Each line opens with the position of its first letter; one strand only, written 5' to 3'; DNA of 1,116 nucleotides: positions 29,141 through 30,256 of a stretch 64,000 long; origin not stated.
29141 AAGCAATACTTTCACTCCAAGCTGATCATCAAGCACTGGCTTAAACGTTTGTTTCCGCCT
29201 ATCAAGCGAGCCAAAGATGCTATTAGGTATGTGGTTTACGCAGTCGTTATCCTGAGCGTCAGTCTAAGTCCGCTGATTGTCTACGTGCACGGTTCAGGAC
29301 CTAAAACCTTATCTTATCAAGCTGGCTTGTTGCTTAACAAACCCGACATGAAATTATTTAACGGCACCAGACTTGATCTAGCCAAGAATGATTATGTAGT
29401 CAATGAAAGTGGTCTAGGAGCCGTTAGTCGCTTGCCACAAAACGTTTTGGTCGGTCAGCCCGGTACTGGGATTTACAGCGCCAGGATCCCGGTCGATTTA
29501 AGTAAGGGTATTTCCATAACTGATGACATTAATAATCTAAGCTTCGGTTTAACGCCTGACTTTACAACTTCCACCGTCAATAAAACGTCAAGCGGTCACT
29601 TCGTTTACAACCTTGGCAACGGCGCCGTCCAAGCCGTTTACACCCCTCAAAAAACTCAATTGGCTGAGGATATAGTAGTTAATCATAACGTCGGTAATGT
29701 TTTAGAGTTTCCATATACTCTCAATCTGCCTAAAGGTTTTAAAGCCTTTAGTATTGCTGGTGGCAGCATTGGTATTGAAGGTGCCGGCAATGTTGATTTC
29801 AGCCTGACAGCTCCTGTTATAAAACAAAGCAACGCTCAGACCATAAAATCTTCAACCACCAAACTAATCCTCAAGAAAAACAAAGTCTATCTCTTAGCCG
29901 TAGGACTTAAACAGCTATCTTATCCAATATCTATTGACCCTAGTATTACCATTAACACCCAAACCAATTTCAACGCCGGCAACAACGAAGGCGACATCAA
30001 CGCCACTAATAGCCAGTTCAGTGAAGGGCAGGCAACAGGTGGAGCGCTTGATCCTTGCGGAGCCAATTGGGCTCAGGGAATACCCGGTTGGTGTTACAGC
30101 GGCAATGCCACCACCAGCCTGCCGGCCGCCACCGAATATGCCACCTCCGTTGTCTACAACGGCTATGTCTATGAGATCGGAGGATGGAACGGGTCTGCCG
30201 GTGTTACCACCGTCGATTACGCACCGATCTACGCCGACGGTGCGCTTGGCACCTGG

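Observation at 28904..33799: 1631-aa membrane-anchored protein built from 21 tandem Kelch-like blades: candidate host or surface adhesin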

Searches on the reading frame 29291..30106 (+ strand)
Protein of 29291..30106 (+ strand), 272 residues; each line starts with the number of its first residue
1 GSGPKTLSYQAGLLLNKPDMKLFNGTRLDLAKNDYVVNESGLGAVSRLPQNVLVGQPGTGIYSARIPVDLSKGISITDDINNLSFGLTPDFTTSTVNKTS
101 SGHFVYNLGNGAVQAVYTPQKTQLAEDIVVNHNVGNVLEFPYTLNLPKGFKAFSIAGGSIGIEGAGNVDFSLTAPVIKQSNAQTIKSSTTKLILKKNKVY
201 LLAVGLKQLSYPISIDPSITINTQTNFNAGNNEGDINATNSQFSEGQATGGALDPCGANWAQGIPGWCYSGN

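Call 14: search_protein_families(library=pfam, proteins=[window:29291-30106:+], max_evalue=10)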
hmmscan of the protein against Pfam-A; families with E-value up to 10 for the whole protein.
seq(272 aa): 0 families

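Call 16: search_solved_structures(query=window:29291-30106:+, max_evalue=10)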
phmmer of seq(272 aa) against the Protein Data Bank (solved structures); distinct sequences matched with E-value up to 10: 0.

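Call 52: search_solved_structures(query=A4, max_evalue=10)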
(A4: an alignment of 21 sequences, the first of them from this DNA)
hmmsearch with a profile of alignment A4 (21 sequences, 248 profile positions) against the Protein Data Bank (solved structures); distinct sequences matched with E-value up to 10: 1.
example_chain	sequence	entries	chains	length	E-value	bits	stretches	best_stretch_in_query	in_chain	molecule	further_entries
3pbp_A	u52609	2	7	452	0.22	14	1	83-174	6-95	Nucleoporin NUP82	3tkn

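Call 53: search_protein_families(library=pfam, alignment_id=A4, max_evalue=1)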
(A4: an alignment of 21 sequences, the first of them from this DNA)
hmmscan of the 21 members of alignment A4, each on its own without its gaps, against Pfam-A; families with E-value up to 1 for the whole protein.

A. member 1, seq(246 aa): 0 families

B. families by the number of members that match (of 21 scanned): 6 families
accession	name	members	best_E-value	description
PF09972.14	DUF2207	1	0.0031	Predicted membrane protein (DUF2207) N-terminal domain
PF20602.3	pAdhesive_8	1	0.0057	Putative adhesive domain (group 8)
PF07534.22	TLD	1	0.082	TLDc domain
PF14399.12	BtrH_N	1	0.15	Butirosin biosynthesis protein H, N-terminal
PF00659.24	POLO_box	1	0.21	POLO box duplicated region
PF11243.13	DUF3045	1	0.31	Protein of unknown function (DUF3045)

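Call 62: search_protein_representatives(alignment_id=A4)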
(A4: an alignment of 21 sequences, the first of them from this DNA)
Query: 21 sequences, 248 profile positions. Proteins with E-value up to 0.001 (for the whole library): 1035; up to 1e-10: 526; up to 1e-30: 393. The best 150 are listed.
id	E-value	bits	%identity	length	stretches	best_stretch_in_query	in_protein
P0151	1.0e-99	349.2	-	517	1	2-248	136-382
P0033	5.8e-99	346.8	-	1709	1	2-248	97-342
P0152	7.0e-98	343.2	-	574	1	2-247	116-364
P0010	7.0e-97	340.0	-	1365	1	2-248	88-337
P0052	3.8e-93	327.7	-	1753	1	1-248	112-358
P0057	7.6e-92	323.5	-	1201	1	2-247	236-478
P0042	3.8e-87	308.1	-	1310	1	2-248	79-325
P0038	3.1e-86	305.1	-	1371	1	2-247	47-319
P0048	2.0e-83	295.9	-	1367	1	2-247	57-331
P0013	7.5e-83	294.0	-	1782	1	20-247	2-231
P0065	2.7e-80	285.6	-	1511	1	2-248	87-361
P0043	1.5e-78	279.9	-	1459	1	1-248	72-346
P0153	1.7e-76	273.2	-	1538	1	1-248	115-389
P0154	1.5e-71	257.0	-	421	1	1-247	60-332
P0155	2.9e-70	252.8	-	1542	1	2-247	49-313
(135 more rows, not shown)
